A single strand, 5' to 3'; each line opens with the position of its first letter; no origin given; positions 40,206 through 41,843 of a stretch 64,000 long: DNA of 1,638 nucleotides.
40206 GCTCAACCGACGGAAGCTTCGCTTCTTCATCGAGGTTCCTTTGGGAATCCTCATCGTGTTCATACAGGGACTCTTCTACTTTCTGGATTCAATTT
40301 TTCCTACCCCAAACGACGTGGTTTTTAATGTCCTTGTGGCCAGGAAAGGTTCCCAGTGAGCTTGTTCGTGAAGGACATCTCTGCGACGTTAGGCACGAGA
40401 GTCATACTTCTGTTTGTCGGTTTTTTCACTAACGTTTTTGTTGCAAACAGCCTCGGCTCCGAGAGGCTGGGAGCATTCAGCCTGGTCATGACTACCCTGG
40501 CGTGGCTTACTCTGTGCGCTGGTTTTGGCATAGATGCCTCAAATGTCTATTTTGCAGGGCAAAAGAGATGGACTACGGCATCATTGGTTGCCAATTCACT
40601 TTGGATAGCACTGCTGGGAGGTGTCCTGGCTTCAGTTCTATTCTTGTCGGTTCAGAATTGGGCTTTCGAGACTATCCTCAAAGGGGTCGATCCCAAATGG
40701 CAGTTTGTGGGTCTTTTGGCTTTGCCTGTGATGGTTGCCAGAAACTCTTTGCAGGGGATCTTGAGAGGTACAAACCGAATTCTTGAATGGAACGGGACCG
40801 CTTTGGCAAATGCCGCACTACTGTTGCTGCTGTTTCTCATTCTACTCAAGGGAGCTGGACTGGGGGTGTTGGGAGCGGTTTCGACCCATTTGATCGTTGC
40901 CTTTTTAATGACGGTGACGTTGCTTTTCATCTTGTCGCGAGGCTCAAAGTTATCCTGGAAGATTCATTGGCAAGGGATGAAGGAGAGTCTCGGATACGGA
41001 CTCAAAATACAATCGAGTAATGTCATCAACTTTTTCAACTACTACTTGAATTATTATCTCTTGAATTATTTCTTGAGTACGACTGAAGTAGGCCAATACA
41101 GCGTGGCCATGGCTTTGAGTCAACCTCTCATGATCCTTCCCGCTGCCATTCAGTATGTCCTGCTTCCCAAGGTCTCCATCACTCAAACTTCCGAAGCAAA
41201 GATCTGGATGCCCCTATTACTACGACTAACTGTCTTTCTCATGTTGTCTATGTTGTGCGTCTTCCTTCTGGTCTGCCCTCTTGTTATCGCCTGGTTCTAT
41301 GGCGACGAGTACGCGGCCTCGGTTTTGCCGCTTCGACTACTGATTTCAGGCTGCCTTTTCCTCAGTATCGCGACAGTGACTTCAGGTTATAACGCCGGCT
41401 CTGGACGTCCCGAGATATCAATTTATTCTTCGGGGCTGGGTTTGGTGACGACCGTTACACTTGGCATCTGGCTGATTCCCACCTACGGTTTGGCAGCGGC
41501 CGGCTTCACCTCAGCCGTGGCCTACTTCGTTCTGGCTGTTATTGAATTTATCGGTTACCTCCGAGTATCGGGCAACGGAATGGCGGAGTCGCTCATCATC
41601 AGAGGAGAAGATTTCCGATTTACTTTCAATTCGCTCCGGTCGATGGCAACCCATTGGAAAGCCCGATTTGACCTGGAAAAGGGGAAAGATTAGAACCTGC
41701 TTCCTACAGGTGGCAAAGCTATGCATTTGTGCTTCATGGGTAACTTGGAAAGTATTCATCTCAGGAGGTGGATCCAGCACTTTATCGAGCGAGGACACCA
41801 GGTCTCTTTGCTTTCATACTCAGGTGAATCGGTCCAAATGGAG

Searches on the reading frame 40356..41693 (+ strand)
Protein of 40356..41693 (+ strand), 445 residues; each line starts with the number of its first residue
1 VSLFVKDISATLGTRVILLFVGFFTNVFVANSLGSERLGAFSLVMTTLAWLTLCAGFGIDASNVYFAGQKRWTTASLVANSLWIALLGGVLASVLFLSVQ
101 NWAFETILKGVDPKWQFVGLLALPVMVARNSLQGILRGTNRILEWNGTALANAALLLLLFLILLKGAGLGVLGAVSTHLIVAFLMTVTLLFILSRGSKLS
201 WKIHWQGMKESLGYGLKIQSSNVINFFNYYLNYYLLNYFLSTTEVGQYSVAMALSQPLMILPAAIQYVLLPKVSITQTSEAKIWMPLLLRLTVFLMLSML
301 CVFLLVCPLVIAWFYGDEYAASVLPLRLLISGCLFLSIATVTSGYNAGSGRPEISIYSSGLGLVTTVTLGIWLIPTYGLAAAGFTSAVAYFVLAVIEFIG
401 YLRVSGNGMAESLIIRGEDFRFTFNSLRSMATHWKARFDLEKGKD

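Call 26: search_protein_families(library=pfam, proteins=[window:40356-41693:+], max_evalue=0.001)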
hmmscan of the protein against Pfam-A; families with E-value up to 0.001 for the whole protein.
window:40356-41693:+ (445 aa): 2 families
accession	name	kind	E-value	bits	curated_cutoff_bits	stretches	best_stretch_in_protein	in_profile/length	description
PF13440.11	Polysacc_synt_3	-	8.6e-14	51.9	23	1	33-323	6-292/293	Polysaccharide biosynthesis protein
PF01943.22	Polysacc_synt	-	2.1e-12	47.5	28.2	1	5-274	2-271/274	Polysaccharide biosynthesis protein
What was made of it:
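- On Wzy-dependent polymerase specifically (as opposed to WaaL-type ligase): A Polysacc_synt flippase is at window 40356-41693 (call 26).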
